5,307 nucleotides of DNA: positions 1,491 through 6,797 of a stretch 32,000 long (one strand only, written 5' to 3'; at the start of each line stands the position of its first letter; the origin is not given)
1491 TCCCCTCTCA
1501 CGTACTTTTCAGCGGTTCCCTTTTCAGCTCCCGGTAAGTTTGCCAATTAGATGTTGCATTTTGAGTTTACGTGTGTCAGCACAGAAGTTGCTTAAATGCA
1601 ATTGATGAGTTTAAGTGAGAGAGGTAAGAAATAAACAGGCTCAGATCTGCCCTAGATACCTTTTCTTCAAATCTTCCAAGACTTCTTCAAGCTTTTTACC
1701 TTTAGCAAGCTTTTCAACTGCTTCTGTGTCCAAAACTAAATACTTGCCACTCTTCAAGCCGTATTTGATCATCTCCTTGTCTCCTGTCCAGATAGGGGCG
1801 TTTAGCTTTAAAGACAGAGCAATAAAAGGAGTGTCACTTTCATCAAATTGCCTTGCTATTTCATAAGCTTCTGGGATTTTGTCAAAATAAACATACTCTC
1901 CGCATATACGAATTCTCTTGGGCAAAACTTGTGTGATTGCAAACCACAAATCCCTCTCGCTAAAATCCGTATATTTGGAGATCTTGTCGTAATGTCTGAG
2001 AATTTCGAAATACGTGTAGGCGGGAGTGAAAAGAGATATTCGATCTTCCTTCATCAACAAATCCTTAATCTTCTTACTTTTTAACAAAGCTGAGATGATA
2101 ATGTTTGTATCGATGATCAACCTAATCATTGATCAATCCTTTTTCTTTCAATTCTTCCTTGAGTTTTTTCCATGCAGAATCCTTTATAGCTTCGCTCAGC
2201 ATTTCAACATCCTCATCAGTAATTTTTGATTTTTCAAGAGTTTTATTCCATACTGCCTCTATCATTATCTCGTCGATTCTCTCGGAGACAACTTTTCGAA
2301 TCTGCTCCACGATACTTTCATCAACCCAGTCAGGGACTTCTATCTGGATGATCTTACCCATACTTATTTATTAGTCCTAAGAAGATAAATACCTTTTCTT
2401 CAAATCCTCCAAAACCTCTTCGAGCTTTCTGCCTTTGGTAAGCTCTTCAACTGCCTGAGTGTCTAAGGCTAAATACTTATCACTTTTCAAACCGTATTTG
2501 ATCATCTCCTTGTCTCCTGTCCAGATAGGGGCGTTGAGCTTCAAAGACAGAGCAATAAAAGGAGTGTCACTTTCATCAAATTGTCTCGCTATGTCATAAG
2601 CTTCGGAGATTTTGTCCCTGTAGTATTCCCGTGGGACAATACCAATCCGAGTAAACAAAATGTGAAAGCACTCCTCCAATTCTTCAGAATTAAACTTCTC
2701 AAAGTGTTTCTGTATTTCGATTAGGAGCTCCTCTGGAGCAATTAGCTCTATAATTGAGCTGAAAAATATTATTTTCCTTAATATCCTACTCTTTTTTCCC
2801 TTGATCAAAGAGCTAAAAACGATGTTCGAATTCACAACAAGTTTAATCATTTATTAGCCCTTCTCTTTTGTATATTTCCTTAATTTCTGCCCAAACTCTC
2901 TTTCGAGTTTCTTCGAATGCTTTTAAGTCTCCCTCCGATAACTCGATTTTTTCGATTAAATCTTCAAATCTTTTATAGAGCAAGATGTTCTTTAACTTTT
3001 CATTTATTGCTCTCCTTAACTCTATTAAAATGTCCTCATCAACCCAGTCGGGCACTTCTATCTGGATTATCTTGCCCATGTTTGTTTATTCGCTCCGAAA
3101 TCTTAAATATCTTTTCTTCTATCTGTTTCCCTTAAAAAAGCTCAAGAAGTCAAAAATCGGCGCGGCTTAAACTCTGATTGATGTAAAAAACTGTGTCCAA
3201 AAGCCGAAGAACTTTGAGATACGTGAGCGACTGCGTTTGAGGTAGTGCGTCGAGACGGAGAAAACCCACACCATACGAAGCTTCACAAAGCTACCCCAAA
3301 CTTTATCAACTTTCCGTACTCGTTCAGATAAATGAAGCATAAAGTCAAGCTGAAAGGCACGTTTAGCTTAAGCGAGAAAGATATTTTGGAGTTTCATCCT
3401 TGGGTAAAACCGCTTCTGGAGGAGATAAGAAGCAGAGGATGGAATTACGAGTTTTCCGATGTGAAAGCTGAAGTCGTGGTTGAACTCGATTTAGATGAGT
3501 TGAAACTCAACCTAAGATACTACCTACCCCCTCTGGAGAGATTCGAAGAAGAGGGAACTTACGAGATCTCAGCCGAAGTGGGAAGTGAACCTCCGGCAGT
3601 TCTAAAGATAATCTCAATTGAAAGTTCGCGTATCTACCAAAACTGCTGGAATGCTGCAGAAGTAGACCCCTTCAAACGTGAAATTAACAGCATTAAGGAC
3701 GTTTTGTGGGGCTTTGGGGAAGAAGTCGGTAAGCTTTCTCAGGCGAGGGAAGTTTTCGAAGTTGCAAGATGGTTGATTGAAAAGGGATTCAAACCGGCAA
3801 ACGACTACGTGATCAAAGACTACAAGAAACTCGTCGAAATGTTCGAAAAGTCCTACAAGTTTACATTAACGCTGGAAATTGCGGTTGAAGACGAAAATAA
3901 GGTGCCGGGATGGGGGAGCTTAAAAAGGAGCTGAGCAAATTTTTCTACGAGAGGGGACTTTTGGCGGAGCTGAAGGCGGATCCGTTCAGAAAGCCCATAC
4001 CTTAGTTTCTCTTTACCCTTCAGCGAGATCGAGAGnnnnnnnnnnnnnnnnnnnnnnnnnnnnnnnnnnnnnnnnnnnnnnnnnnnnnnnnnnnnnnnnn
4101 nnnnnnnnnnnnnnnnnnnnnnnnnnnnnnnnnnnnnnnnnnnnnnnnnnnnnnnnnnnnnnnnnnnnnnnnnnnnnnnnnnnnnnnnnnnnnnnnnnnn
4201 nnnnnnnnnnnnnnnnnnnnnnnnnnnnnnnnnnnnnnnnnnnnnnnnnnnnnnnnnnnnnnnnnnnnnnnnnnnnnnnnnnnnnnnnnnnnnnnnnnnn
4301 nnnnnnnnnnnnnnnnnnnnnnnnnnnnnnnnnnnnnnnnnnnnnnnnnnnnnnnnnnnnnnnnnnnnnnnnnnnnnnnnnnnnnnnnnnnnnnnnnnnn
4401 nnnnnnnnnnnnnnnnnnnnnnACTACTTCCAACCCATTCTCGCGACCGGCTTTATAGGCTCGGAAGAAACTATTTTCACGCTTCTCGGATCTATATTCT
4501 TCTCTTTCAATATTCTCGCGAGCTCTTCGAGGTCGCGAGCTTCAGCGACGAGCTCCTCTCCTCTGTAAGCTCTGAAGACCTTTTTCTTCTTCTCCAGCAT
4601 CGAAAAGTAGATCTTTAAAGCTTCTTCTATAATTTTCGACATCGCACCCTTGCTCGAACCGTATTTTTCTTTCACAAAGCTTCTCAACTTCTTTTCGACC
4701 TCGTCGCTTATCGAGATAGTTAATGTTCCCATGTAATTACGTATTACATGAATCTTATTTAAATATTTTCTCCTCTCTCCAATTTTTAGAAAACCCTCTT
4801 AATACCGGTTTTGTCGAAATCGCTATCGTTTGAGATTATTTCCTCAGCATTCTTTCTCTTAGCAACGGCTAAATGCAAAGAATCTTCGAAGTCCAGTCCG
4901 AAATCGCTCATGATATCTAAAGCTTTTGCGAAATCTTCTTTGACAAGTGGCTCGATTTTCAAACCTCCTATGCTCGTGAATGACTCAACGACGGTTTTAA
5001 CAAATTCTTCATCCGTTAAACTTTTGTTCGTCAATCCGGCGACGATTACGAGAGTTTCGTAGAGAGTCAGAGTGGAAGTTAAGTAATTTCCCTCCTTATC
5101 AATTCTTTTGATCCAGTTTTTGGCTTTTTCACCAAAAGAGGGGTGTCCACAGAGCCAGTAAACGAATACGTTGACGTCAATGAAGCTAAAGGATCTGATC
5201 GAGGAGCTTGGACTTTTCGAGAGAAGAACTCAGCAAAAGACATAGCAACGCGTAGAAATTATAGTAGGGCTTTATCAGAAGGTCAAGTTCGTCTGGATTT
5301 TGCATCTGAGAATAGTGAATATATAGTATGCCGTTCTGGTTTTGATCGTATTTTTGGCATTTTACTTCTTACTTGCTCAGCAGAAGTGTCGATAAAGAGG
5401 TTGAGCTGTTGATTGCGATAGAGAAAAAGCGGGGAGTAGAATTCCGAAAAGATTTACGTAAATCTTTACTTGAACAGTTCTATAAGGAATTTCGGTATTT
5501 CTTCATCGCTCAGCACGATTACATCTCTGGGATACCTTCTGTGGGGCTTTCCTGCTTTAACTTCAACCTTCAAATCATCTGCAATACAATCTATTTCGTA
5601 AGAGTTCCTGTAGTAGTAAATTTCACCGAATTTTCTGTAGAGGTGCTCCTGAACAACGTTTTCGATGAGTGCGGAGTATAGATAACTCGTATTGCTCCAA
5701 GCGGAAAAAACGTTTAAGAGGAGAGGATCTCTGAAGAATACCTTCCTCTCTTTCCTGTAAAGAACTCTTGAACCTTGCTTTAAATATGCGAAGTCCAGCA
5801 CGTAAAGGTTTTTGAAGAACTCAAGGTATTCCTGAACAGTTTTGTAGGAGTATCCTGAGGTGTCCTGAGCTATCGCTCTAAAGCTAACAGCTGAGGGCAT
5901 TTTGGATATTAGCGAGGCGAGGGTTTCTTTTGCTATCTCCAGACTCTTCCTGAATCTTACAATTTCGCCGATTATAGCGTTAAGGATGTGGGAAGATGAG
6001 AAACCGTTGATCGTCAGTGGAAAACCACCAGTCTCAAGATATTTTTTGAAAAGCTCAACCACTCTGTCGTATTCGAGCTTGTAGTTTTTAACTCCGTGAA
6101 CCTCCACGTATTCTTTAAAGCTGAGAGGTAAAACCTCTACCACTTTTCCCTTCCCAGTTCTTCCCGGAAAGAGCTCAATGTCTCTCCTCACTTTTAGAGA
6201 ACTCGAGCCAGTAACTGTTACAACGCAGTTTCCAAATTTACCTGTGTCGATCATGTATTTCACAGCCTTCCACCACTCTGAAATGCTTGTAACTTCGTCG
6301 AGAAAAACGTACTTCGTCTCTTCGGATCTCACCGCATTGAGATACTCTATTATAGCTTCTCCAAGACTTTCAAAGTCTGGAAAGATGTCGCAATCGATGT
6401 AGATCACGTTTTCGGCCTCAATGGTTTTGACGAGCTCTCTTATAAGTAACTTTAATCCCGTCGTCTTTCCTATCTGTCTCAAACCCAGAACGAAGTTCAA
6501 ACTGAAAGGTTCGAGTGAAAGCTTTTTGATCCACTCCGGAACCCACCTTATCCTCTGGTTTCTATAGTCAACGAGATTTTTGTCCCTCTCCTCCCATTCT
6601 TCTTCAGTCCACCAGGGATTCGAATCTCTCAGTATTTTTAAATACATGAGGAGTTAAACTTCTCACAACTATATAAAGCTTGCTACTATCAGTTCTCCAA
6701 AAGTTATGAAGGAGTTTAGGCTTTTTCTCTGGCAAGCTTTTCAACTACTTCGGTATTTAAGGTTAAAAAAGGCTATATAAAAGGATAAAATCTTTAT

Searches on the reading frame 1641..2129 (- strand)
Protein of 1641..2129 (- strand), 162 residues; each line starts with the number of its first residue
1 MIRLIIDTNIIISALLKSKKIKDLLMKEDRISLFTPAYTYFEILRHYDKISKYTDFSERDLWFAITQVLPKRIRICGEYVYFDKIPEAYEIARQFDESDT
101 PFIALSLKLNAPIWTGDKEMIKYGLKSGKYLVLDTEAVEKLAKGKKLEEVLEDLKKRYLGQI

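Call 25: search_protein_families(library=pfam, proteins=[window:1641-2129:-], max_evalue=0.001)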
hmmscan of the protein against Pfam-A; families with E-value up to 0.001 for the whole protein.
window:1641-2129:- (162 aa): 4 families
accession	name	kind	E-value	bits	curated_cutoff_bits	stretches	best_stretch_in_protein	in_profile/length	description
PF10130.15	PIN_2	-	1.8e-33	116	22.4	1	5-145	1-123/133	PIN domain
PF01850.27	PIN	-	3.8e-07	31.2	23.6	1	5-123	2-117/120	PIN domain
PF16289.11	PIN_12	-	1.2e-05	26.2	32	1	4-54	1-56/172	PIN domain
PF13470.12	PIN_3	-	0.00029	22.1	27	1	3-112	1-107/115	PIN domain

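Call 56: find_encoding_contigs(protein=window:1641-2129:-, flank=10000, max_places=2)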
Protein window:1641-2129:- (162 aa): no gene with exactly this product is on record in the collection.

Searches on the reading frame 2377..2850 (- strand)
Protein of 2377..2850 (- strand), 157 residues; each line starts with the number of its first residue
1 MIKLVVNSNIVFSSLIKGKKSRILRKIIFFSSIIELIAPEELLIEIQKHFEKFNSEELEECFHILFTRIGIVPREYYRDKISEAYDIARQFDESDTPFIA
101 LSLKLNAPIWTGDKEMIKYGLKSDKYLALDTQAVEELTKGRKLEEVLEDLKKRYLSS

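Call 25: search_protein_families(library=pfam, proteins=[window:2377-2850:-], max_evalue=0.001)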
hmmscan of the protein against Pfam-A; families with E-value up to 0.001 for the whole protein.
window:2377-2850:- (157 aa): 1 family
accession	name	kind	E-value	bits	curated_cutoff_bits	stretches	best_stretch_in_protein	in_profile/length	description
PF10130.15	PIN_2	-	8e-38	130.1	22.4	1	5-125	1-124/133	PIN domain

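Call 57: find_encoding_contigs(protein=window:2377-2850:-, flank=10000, max_places=2)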
Protein window:2377-2850:- (157 aa): no gene with exactly this product is on record in the collection.

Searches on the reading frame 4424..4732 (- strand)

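Call 25: search_protein_families(library=pfam, proteins=[window:4424-4732:-], max_evalue=0.001)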
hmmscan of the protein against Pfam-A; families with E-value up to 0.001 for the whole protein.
window:4424-4732:- (102 aa): 1 family
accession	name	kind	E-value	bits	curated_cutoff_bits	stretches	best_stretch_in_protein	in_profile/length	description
PF16762.11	RHH_6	-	1e-05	26.5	27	1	5-44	6-45/77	Ribbon-helix-helix domain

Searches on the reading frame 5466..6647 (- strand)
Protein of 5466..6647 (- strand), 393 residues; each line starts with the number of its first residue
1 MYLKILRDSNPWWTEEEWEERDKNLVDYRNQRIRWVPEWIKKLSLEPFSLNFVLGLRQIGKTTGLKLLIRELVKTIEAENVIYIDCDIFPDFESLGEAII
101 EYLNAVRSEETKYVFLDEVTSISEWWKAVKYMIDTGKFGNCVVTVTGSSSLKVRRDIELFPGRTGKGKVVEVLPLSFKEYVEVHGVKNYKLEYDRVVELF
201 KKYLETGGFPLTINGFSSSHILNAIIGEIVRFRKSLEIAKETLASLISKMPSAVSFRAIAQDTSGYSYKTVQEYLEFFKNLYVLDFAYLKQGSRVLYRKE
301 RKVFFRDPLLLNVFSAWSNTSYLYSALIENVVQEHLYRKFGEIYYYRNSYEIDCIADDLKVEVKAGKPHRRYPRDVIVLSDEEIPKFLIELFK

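Call 25: search_protein_families(library=pfam, proteins=[window:5466-6647:-], max_evalue=0.001)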
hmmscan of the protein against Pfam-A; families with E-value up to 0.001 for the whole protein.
window:5466-6647:- (393 aa): 2 families
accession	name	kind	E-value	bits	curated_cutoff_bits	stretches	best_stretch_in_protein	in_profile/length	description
PF13173.12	AAA_14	-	1.8e-25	89.9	27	1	51-180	5-128/129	AAA domain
PF13635.12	DUF4143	-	3.4e-11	43.6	28.1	1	237-365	14-159/160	Domain of unknown function (DUF4143)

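Call 58: find_encoding_contigs(protein=window:5466-6647:-, flank=10000, max_places=2)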
Protein window:5466-6647:- (393 aa): 4 contigs read that carry it; 2 places shown.
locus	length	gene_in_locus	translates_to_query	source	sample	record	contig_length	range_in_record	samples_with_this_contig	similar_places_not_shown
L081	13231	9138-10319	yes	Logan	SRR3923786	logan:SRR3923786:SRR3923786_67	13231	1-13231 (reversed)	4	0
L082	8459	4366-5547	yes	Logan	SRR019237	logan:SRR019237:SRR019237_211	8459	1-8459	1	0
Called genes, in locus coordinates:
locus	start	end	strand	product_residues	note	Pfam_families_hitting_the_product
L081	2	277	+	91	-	?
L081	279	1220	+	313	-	PF01368:DHH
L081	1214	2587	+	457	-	PF01663:Phosphodiest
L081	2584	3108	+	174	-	PF01583:APS_kinase, PF08433:KTI12, PF13238:AAA_18, PF13671:AAA_33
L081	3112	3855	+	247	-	PF01925:TauE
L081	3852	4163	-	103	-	PF01909:NTP_transf_2, PF18765:Polbeta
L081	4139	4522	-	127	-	PF05168:HEPN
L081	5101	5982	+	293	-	PF00535:Glycos_transf_2, PF13641:Glyco_tranf_2_3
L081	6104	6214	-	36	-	-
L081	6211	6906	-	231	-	PF03901:Glyco_transf_22 (weak)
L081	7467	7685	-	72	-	-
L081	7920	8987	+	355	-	PF13477:Glyco_trans_4_2 (weak), PF13439:Glyco_transf_4, PF13579:Glyco_trans_4_4, PF20706:GT4-conflict, PF00534:Glycos_transf_1, PF13692:Glyco_trans_1_4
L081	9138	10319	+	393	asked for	PF13173:AAA_14, PF13635:DUF4143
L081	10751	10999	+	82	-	PF01850:PIN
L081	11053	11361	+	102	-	PF16762:RHH_6 (weak)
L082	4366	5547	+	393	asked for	PF13173:AAA_14, PF13635:DUF4143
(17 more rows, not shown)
